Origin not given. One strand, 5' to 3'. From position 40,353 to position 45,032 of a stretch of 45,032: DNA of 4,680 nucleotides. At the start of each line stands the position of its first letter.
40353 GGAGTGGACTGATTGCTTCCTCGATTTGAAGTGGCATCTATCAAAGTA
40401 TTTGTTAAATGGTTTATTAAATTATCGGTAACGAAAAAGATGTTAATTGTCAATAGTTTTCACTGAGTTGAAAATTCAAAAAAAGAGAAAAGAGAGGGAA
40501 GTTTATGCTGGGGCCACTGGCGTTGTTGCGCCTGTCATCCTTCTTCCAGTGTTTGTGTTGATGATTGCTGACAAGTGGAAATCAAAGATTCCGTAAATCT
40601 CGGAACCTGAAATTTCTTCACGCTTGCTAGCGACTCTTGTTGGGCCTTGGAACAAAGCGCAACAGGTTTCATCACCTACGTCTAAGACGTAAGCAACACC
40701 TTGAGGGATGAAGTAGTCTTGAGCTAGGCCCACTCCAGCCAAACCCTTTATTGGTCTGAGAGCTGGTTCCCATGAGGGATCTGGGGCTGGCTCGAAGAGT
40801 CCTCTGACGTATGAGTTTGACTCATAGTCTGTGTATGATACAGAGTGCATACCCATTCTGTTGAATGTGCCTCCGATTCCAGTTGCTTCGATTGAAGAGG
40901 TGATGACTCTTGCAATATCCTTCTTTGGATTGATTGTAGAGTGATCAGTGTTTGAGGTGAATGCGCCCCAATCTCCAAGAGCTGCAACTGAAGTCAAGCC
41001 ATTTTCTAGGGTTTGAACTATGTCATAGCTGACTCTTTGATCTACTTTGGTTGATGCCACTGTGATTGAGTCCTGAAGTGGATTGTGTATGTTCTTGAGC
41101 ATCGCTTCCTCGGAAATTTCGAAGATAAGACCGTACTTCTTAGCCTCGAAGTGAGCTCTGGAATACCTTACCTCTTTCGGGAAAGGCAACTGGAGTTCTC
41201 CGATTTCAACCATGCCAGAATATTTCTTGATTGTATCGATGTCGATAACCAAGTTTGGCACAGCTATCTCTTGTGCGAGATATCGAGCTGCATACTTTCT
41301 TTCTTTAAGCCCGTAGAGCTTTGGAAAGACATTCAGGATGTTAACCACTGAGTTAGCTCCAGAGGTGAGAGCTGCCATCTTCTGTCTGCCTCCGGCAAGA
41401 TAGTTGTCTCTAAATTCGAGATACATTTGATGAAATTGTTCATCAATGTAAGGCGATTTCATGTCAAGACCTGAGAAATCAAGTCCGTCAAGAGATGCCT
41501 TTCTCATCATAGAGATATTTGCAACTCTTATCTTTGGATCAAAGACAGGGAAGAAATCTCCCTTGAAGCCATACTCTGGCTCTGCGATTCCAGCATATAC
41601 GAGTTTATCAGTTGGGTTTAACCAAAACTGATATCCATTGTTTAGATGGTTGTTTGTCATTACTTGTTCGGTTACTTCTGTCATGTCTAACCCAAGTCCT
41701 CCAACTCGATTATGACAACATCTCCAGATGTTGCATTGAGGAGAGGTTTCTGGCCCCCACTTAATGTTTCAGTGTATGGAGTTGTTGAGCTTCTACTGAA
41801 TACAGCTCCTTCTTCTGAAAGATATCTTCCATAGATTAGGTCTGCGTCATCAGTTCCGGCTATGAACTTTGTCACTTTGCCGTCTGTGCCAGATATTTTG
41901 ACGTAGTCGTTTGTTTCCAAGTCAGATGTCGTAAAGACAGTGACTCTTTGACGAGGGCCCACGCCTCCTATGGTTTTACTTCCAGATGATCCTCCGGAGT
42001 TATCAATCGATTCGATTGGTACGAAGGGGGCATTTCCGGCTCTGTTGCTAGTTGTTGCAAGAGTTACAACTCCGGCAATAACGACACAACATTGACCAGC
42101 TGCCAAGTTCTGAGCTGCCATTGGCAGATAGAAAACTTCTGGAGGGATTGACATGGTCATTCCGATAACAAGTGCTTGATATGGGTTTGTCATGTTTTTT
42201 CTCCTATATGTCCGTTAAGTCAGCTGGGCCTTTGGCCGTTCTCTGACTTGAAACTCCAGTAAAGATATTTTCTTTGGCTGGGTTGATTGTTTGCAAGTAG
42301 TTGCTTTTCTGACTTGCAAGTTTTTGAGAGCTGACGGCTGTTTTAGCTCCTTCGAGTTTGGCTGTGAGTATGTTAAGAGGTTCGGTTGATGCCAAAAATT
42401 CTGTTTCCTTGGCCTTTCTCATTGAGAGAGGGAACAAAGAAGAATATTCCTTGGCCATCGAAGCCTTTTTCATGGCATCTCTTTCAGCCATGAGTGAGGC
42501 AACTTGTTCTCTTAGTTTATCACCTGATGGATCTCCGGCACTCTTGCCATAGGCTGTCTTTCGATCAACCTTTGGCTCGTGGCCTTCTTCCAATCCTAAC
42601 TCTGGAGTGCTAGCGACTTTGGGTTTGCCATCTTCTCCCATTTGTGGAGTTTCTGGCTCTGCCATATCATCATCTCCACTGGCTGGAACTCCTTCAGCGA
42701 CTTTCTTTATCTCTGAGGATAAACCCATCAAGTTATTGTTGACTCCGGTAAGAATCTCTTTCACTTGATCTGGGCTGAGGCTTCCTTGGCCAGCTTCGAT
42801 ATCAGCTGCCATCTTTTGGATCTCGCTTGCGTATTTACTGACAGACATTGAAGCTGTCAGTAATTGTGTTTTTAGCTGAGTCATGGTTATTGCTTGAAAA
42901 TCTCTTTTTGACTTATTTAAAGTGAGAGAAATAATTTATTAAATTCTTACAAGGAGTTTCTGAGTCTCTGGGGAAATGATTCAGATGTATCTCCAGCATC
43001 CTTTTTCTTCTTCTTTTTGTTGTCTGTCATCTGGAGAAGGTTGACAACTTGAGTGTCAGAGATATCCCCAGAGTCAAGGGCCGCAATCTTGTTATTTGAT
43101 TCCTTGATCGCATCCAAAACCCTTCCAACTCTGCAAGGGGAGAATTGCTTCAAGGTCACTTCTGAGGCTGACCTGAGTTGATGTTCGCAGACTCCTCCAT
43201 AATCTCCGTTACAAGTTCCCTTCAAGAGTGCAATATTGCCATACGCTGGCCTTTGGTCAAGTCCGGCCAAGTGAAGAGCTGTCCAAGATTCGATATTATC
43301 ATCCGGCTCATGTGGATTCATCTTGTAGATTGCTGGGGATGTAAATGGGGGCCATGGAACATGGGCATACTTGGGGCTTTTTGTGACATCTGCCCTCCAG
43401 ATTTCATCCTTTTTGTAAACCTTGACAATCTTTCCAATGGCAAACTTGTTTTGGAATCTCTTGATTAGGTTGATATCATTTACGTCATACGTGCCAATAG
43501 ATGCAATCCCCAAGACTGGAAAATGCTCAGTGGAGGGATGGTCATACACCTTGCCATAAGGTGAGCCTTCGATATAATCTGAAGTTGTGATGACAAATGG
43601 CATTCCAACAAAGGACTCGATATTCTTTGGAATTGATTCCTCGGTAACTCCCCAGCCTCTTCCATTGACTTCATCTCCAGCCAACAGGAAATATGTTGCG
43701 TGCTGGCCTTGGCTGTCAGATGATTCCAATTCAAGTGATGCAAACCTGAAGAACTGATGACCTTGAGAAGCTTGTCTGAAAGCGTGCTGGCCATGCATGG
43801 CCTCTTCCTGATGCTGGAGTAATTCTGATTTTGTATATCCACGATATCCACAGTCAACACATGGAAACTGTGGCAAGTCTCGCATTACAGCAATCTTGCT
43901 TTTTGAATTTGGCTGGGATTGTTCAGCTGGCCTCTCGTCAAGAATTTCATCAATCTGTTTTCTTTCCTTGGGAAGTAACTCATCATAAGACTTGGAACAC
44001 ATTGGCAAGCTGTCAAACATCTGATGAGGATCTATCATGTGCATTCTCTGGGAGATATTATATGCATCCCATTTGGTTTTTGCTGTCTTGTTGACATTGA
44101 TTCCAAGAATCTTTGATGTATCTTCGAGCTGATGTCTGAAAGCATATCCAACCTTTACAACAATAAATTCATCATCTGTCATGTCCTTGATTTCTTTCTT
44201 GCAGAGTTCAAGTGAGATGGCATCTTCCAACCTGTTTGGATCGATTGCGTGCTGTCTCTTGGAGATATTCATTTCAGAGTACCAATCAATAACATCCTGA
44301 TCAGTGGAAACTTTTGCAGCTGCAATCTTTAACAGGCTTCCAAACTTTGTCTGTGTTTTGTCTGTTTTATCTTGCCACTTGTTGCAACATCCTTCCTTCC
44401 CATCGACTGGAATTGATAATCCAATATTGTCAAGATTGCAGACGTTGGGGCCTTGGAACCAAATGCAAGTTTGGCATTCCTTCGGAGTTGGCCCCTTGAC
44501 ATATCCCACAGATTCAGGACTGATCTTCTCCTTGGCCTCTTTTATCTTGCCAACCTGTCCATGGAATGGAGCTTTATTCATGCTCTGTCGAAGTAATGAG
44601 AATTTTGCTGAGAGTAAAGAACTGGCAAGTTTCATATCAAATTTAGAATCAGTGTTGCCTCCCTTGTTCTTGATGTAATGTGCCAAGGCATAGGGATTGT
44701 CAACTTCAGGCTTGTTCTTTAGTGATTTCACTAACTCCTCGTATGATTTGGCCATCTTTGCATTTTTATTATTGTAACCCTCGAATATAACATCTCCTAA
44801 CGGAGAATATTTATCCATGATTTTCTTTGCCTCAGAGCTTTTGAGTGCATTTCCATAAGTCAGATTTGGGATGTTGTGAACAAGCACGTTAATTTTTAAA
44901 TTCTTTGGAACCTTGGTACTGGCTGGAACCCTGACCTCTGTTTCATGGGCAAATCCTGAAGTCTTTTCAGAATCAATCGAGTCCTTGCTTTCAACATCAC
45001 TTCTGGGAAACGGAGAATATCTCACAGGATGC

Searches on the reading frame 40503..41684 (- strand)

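Call 20: search_protein_families(library=pfam, proteins=[window:40503-41684:-], max_evalue=0.01)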
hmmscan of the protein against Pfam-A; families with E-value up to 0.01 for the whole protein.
window:40503-41684:- (393 aa): 0 families

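Call 21: search_protein_families(library=phrogs, proteins=[window:40503-41684:-], max_evalue=0.01)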
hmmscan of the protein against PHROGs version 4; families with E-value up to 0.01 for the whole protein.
window:40503-41684:- (393 aa): 1 family
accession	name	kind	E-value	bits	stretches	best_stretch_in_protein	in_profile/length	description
phrog_1650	-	head and packaging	2.9e-05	24.5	1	181-336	97-249/300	major head protein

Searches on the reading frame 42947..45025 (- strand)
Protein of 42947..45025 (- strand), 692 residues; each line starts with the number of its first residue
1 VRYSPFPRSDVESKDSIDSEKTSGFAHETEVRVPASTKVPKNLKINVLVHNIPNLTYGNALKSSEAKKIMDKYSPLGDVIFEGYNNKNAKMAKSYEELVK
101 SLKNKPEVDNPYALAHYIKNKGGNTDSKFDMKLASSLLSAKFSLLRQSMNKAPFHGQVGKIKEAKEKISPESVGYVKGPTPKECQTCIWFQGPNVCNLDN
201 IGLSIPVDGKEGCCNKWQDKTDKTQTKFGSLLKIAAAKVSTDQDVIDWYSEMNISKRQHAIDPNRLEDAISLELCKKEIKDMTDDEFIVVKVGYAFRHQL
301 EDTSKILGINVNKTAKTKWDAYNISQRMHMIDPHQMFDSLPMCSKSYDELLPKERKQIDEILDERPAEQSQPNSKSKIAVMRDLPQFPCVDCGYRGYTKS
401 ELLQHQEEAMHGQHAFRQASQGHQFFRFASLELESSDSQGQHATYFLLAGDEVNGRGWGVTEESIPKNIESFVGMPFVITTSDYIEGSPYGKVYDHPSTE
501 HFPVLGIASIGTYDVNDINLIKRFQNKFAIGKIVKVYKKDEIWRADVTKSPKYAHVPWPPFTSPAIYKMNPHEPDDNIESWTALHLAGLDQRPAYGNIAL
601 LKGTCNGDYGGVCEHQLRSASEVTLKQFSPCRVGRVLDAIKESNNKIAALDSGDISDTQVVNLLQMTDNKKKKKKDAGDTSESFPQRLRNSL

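Call 20: search_protein_families(library=pfam, proteins=[window:42947-45025:-], max_evalue=0.01)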
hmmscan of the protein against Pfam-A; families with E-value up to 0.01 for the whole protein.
window:42947-45025:- (692 aa): 1 family
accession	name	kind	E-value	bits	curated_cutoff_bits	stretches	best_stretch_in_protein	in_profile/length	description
PF23612.1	zf-C2H2_ZN142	-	0.0098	16.2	27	0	387-406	1-20/27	ZN142 C2H2 zinc finger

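Call 21: search_protein_families(library=phrogs, proteins=[window:42947-45025:-], max_evalue=0.01)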
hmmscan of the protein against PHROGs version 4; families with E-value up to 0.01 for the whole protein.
window:42947-45025:- (692 aa): 0 families
